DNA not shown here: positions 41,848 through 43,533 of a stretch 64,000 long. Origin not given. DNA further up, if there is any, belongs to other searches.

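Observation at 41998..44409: Defence/TA islet: AbiEi antitoxin, decapitated AbiEii toxin, and an HTH-HipA (HipH-like) kinase with its own promoter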

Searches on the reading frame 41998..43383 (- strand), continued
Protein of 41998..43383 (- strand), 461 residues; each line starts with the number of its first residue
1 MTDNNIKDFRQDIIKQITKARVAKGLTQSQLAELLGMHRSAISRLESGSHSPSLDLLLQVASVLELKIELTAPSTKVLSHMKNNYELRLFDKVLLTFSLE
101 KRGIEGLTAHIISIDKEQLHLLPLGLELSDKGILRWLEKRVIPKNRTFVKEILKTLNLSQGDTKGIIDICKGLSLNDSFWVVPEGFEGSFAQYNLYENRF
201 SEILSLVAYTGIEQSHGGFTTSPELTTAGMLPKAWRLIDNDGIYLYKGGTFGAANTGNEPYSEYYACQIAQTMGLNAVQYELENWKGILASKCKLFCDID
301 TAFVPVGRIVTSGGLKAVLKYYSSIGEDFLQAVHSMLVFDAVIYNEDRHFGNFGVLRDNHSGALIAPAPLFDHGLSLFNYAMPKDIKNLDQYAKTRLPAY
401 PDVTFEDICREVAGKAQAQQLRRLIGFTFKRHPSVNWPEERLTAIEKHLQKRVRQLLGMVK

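Call 13: find_encoding_contigs(protein=P0077, flank=5000, max_places=2)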
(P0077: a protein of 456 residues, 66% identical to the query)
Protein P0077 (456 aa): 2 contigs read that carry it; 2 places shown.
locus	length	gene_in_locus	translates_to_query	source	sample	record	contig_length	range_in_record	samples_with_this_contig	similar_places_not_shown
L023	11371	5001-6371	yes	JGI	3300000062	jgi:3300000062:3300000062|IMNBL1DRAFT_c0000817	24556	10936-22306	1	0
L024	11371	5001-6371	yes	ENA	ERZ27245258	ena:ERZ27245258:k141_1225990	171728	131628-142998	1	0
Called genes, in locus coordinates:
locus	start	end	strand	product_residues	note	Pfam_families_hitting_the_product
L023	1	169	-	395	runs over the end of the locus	PF01168:Ala_racemase_N, PF00842:Ala_racemase_C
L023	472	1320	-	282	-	PF01256:Carb_kinase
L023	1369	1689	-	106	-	PF00085:Thioredoxin, PF14595:Thioredoxin_9 (weak), PF13728:TraF (weak), PF13905:Thioredoxin_8 (faint)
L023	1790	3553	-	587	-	PF00122:E1-E2_ATPase, PF00702:Hydrolase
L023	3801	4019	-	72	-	PF00403:HMA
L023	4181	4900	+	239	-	PF04474:DUF554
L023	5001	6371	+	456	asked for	PF12844:HTH_19, PF13744:HTH_37 (faint), PF01381:HTH_3, PF13443:HTH_26 (weak), PF13560:HTH_31, PF07804:HipA_C (faint)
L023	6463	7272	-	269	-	PF00106:adh_short, PF08659:KR, PF13561:adh_short_C2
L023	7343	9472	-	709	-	PF00933:Glyco_hydro_3, PF01915:Glyco_hydro_3_C, PF14310:Fn3-like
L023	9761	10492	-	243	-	PF03009:GDPD, PF13653:GDPD_2 (faint)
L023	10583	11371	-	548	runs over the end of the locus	PF04616:Glyco_hydro_43, PF17851:GH43_C2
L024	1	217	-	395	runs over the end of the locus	PF01168:Ala_racemase_N, PF00842:Ala_racemase_C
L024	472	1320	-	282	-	PF01256:Carb_kinase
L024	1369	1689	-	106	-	PF00085:Thioredoxin, PF14595:Thioredoxin_9 (weak), PF13728:TraF (weak), PF13905:Thioredoxin_8 (faint)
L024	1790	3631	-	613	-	PF00122:E1-E2_ATPase, PF00702:Hydrolase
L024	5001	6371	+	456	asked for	PF12844:HTH_19, PF13744:HTH_37 (faint), PF01381:HTH_3, PF13443:HTH_26 (weak), PF13560:HTH_31, PF07804:HipA_C (faint)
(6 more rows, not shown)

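Call 28: search_solved_structures(query=window:41998-43383:-, max_evalue=1, show_alignments=2)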
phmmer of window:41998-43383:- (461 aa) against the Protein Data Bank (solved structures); distinct sequences matched with E-value up to 1: 49.
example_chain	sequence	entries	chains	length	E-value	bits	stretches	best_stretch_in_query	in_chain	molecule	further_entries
6af3_B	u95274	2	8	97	2.5e-06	29.9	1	7-64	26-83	HigA antitoxin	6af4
2qfc_A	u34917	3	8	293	3e-06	29.6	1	15-68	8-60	PlcR protein | Transcriptional activator PlcR protein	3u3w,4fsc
8tac_A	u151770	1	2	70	7.3e-06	28.4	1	12-64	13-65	DBP48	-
3akj_A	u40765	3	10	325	1.4e-05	27.4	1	254-400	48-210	CtkA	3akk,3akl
2b5a_A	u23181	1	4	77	7.4e-05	25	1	11-66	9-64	C.BclI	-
8ezt_A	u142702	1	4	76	0.00017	23.8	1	13-75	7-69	HipB(Lp)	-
9k3w_A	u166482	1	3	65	0.00027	23.2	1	18-69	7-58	Transcriptional regulator, PbsX family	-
1y7y_A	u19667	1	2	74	0.00071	21.8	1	16-67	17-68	C.AhdI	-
2xiu_A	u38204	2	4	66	0.00083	21.6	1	14-69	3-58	CYLR2 | CYLR2 SYNONYM CYTOLYSIN REPRESSOR 2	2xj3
1utx_A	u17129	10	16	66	0.00083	21.6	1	14-69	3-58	CYLR2 | cytolysin regulator 2 | PUTATIVE TRANSCRIPTION REGULATOR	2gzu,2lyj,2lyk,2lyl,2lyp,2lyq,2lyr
1y9q_A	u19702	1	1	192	0.0027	19.9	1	9-70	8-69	transcriptional regulator, HTH_3 family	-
2mez_A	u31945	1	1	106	0.0043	19.2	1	11-70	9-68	Multiprotein Bridging Factor (MBP-like)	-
3bs3_A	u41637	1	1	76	0.0069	18.6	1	8-66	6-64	Putative DNA-binding protein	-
2ef8_A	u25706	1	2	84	0.0087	18.2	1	12-68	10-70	Putative transcription factor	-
4ghj_A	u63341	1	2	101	0.013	17.6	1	11-73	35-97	Probable transcriptional regulator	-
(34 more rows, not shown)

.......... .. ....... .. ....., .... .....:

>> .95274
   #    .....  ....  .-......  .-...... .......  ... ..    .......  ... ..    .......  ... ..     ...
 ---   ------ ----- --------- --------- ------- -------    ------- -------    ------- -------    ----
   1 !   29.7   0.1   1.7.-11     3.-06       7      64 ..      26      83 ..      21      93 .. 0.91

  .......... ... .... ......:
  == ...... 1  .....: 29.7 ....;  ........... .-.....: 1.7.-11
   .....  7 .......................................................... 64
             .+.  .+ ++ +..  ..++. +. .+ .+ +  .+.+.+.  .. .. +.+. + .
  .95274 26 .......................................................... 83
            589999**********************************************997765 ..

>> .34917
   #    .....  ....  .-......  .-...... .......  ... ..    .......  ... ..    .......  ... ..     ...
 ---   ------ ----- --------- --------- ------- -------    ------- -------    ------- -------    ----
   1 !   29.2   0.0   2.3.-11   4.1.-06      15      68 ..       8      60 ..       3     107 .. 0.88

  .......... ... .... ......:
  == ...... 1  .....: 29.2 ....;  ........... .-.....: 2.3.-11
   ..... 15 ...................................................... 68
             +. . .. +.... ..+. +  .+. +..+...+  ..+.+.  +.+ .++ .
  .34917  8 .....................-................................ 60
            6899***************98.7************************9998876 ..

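Call 40: search_protein_representatives(protein=window:41998-43383:-)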
Query: 461 residues. Proteins with E-value up to 0.001 (for the whole library): 5776; up to 1e-10: 2155; up to 1e-30: 455. The best 150 are listed.
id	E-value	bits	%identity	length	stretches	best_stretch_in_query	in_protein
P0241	7.1e-164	562.4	56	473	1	3-460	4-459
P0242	8.5e-142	489.6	56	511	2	84-459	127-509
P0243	1.1e-134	466.2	56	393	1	84-458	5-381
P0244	1.6e-128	445.9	54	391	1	83-457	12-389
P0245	2.2e-127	442.1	54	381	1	85-457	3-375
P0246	1.9e-126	439.0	57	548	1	1-346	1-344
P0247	2.8e-117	408.8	64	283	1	182-461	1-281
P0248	2.3e-116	405.8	50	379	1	85-458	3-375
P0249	2.8e-114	398.9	45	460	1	7-458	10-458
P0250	7.4e-112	390.9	50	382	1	85-459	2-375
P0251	3.5e-111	388.7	45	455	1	16-457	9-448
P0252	4.7e-111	388.3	55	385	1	85-458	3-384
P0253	5.7e-108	378.1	50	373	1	84-461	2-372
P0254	2.2e-107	376.2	49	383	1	81-458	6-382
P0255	1.2e-100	353.9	48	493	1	88-459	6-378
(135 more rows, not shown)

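Call 43: search_solved_structures(query=A1, max_evalue=1, show_alignments=0)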
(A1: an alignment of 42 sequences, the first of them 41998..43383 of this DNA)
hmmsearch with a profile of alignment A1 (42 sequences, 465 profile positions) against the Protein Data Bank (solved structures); distinct sequences matched with E-value up to 1: 85 (the best 60 are shown).
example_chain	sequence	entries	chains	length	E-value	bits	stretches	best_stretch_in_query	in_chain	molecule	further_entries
6af3_B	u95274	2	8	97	5.2e-11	45.2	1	8-78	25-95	HigA antitoxin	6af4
3akj_A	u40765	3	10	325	7.9e-10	41.3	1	249-382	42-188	CtkA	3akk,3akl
2b5a_A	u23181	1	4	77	4.2e-08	35.6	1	11-75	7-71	C.BclI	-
1utx_A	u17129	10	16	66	2.9e-07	32.9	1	15-71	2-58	CYLR2 | cytolysin regulator 2 | PUTATIVE TRANSCRIPTION REGULATOR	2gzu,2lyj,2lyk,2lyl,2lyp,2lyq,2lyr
2xiu_A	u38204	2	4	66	3e-07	32.8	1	15-71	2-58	CYLR2 | CYLR2 SYNONYM CYTOLYSIN REPRESSOR 2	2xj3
8tac_A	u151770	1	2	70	3.1e-07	32.7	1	12-68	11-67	DBP48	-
1y7y_A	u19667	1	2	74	7.6e-07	31.5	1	17-69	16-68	C.AhdI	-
8ezt_A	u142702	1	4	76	1e-06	31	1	13-75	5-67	HipB(Lp)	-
3qq6_A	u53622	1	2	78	2.4e-06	29.8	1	12-79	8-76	HTH-type transcriptional regulator sinR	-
3bs3_A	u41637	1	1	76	3e-06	29.5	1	7-70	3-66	Putative DNA-binding protein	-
5tn0_A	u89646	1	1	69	6.4e-06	28.4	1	17-79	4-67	HTH-type transcriptional regulator SinR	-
9k3w_A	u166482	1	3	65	6.9e-06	28.3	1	18-71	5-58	Transcriptional regulator, PbsX family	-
1b0n_A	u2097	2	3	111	7.1e-06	28.3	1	17-82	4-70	PROTEIN (SINR PROTEIN) | HTH-TYPE TRANSCRIPTIONAL REGULATOR SINR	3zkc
2qfc_A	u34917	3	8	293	1.1e-05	27.6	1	17-70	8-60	PlcR protein | Transcriptional activator PlcR protein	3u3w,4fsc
5k98_B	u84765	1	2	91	1.3e-05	27.5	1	15-84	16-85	Antitoxin HipB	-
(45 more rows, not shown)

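Call 47: search_dna_similar(query=window:41998-43383:-, collection=plasmids, mode=protein, max_rows=15)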
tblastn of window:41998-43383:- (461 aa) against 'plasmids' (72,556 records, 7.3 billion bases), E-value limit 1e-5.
Records with a match: 28; places in all: 31; records where one place covers at least 80% of the query: 5.
Best place of each record, by identity: 60-80% 2; <60% 26.
By first word of the organism name: Clostridium 13; Campylobacter 4; Subdoligranulum 3; Helicobacter 3; Vescimonas 1; Clostridiaceae 1; Selenomonas 1; Butyrivibrio 1; Collinsella 1.
By predicted mobility (MOB-suite, as given by PLSDB): non-mobilizable 24; mobilizable 4.
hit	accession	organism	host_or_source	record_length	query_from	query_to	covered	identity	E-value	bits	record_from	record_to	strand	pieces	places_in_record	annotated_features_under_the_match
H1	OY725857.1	Subdoligranulum variabile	-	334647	10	459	98%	63.1%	0e+0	588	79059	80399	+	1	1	none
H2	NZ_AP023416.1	Vescimonas fastidiosa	Homo sapiens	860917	1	459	100%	60.6%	0e+0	580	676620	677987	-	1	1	helix-turn-helix domain-containing protein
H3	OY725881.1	Subdoligranulum variabile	-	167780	72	457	84%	34.1%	8e-47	181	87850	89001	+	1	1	record has no annotation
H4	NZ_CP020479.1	Campylobacter helveticus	cat,cell culture,feces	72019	84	461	82%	33.1%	4e-60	220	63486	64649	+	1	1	HipA domain-containing protein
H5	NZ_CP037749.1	Campylobacter helveticus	-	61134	84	461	82%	32.5%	1e-58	216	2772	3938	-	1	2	transcriptional regulator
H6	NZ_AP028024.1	Helicobacter sp. NHP21005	Felis catus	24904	129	461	72%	36.7%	2e-52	197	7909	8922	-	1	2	hypothetical protein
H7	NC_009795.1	Campylobacter concisus 13826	-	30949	136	459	70%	36.9%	8e-61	222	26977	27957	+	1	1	HipA family kinase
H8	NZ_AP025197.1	Helicobacter cinaedi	Cricetinae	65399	136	461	71%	35.4%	6e-57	210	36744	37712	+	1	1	transcriptional regulator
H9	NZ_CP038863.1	Campylobacter jejuni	mouse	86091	136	461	71%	34.8%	3e-58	214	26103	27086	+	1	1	BspA family leucine-rich repeat surface protein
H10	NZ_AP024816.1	Helicobacter sp. NHP19-003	Canis lupus familiaris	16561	84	392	67%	36.7%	4e-41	164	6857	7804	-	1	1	hypothetical protein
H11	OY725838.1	Subdoligranulum variabile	-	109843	132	457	71%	34.1%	7e-45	175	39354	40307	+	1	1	record has no annotation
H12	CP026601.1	Clostridiaceae bacterium 14S0207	Bos taurus,whole organsim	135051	136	394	56%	37.3%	4e-45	176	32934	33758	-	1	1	hypothetical protein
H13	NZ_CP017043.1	Selenomonas sp. oral taxon 920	Homo sapiens,pure culture,Periodontal ...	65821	135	461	71%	29.2%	4e-23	110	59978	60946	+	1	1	hypothetical protein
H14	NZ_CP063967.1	Clostridium botulinum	Chicken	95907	132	400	58%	34.3%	1e-42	169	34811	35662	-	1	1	hypothetical protein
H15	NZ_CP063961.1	Clostridium botulinum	Bovine,feces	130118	132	400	58%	34.3%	1e-42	169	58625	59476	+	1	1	hypothetical protein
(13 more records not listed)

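Call 48: search_dna_similar(query=window:41998-43383:-, collection=phages, mode=protein, max_rows=15)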
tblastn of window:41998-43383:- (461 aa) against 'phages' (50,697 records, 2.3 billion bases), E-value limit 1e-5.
Records with a match: 18; places in all: 18; records where one place covers at least 80% of the query: 1.
Best place of each record, by identity: <60% 18.
By first word of the organism name: Bacteriophage 13; Geobacillus 5.
By host as written in the record: - 9; Geobacillus thermodenitrificans 5; Helicobacter heilmannii 3; Helicobacter heilmannii ASB1.4 1.
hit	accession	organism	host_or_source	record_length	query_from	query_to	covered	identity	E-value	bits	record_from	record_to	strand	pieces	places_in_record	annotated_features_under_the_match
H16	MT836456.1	Bacteriophage sp.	human fecal samples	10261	85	457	81%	44.8%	4e-96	322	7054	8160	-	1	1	record has no annotation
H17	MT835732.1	Bacteriophage sp.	human fecal samples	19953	133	458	71%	32.8%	2e-44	172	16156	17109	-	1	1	record has no annotation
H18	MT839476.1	Bacteriophage sp.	human fecal samples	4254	83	372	63%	33.7%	2e-37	151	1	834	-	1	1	record has no annotation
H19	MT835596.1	Bacteriophage sp.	human fecal samples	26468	129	388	56%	30.9%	9e-30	129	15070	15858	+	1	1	record has no annotation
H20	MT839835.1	Bacteriophage sp.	human fecal samples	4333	136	377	52%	33.1%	3e-27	120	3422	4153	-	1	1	record has no annotation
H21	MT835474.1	Bacteriophage sp.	human fecal samples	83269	135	381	54%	28.5%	3e-21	103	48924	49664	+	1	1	record has no annotation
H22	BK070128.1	Bacteriophage sp.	Helicobacter heilmannii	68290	173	380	45%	27.8%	2e-10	69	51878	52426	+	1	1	hypothetical protein (x3)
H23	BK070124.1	Bacteriophage sp.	Helicobacter heilmannii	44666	173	380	45%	27.5%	4e-10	68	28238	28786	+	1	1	hypothetical protein (x3)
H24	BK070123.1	Bacteriophage sp.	Helicobacter heilmannii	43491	173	380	45%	27.5%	2e-9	66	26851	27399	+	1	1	hypothetical protein (x3)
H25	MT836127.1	Bacteriophage sp.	human fecal samples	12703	226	388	35%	33.5%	5e-11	71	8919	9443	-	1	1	record has no annotation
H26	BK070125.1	Bacteriophage sp.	Helicobacter heilmannii ASB1.4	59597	262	380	26%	32.6%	9e-9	64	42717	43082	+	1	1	hypothetical protein (x3)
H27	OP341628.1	Geobacillus phage vB_GthS_PK5.1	Geobacillus thermodenitrificans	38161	10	98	19%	38.9%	5e-6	55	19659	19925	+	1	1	XRE family transcriptional regulator | hypothetical protein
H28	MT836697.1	Bacteriophage sp.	human fecal samples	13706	10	70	13%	49.2%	3e-7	59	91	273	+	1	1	record has no annotation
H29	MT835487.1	Bacteriophage sp.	human fecal samples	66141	10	70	13%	44.3%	4e-6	56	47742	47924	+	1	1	record has no annotation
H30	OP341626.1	Geobacillus phage vB_GthS_PK3.5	Geobacillus thermodenitrificans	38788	10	69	13%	43.3%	5e-6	55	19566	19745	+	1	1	XRE family transcriptional regulator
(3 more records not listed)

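Call 49: get_annotated_region(hit=H4, flank=3500)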
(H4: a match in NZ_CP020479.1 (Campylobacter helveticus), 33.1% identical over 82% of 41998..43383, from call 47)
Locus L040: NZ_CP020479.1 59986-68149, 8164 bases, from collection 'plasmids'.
description: Campylobacter helveticus strain ATCC 51209 plasmid pHELV-1, complete sequence
organism: Campylobacter helveticus (NCBI taxid 28898)
taxonomy: Bacteria; Campylobacterota; Epsilonproteobacteria; Campylobacterales; Campylobacteraceae; Campylobacter; Campylobacter helveticus
host: -; source: cat,cell culture,feces; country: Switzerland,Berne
typing (MOB-suite, as given by PLSDB): non-mobilizable
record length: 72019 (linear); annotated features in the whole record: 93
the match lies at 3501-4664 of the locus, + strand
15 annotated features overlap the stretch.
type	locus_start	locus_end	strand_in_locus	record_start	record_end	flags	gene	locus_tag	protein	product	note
CDS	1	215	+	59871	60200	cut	-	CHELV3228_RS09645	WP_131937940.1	hypothetical protein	-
CDS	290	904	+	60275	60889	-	-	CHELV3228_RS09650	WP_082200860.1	hypothetical protein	-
CDS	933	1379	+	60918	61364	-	-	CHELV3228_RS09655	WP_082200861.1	hypothetical protein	-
CDS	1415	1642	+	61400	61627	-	-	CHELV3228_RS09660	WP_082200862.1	hypothetical protein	-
CDS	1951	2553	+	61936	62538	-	-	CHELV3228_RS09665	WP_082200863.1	thermonuclease family protein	-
CDS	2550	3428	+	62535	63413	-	-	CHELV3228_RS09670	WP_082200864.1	hypothetical protein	-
CDS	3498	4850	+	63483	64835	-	-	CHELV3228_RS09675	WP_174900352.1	HipA domain-containing protein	-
CDS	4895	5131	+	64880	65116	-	-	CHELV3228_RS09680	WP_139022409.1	hypothetical protein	-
CDS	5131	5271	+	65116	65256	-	-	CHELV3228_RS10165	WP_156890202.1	hypothetical protein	-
CDS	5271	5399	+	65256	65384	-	-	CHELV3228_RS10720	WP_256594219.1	hypothetical protein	-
CDS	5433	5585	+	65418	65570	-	-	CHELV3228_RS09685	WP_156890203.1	hypothetical protein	-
CDS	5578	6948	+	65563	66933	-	-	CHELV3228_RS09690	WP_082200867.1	HipA domain-containing protein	-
CDS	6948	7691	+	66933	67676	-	-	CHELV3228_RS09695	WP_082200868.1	Fic family protein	-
CDS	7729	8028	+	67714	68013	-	-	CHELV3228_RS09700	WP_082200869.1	hypothetical protein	-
CDS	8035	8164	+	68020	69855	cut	-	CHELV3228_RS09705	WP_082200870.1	TraM recognition domain-containing protein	-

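Call 50: get_annotated_region(hit=H2, flank=4000)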
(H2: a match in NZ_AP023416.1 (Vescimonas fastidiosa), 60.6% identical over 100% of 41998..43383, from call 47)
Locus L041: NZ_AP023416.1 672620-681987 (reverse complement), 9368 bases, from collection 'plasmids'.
description: Vescimonas fastidiosa strain MM35 plasmid pMM35_01
organism: Vescimonas fastidiosa (NCBI taxid 2714353)
taxonomy: Bacteria; Bacillota; Clostridia; Eubacteriales; Oscillospiraceae; Vescimonas; Vescimonas fastidiosa
host: -; source: Homo sapiens; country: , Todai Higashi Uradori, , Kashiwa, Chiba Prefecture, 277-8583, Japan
typing (MOB-suite, as given by PLSDB): non-mobilizable
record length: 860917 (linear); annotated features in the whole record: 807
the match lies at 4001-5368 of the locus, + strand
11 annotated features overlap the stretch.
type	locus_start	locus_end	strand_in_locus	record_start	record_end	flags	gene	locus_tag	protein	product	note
CDS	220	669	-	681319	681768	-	-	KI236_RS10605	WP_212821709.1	nucleoside deaminase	-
CDS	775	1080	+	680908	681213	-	-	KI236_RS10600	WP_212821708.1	DUF2508 family protein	-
CDS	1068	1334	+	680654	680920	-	-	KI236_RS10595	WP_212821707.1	pro-sigmaK processing inhibitor BofA family protein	-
CDS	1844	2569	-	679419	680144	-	-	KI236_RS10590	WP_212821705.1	ATP-binding protein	-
CDS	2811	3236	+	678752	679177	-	rplM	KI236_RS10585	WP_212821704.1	50S ribosomal protein L13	GO:0006412 - translation [Evidence IEA]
CDS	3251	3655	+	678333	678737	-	rpsI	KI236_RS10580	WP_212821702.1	30S ribosomal protein S9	GO:0006412 - translation [Evidence IEA]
CDS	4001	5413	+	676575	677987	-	-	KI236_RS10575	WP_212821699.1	helix-turn-helix domain-containing protein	-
CDS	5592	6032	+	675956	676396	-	-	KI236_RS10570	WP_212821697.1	LytTR family DNA-binding domain-containing protein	-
CDS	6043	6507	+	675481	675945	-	-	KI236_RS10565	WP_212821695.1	DUF3021 domain-containing protein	-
CDS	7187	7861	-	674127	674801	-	-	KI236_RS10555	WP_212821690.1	P-II family nitrogen regulator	-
CDS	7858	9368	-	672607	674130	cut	-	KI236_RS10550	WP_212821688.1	DUF1538 domain-containing protein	-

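Call 51: predict_structure(alignment_id=A1)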
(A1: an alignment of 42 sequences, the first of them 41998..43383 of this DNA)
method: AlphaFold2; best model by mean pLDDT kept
length: 461 residues; sequences in the alignment: 42
mean_pLDDT: 77.2   pTM: 0.70
mean pLDDT of the five models: 77.2, 76.2, 75.8, 72.2, 72.1
residues with pLDDT >= 90: 141; 70-90: 197; 50-70: 60; < 50: 63
segments of 3 or more residues with pLDDT < 50: 73-81, 142-149, 198-230, 250-258
pLDDT, mean of each block of 10 residues (from residue 1): 67 85 88 91 82 86 84 43 83 92 83 94 89 81 45 58 67 61 83 59 35 34 33 67 71 43 86 93 77 82 86 91 96 95 85 85 91 70 83 86 91 96 95 78 89 94 70
secondary structure, 60 per line:
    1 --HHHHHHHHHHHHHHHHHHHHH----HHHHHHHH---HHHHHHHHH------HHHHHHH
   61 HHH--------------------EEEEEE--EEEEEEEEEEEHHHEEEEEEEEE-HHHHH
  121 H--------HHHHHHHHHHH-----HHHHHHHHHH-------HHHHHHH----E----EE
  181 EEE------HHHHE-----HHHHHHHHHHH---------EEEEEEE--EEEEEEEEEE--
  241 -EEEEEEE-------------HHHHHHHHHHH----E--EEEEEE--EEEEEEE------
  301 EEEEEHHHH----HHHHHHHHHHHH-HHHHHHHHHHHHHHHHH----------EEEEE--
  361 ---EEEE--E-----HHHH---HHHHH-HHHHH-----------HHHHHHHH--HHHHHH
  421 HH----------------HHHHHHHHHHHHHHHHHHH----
elements in order: H3-23 H28-35 H39-47 H54-63 E84-89 E92-102 E106-114 H116-121 H130-140 H146-155 H163-169 E179-183 H190-193 H200-210 E220-226 E229-238 E242-248 H262-272 E280-285 E288-294 E301-305 H306-309 H314-325 H327-343 E354-358 E364-367 H376-379 H383-387 H389-393 H405-412 H415-422 H439-457
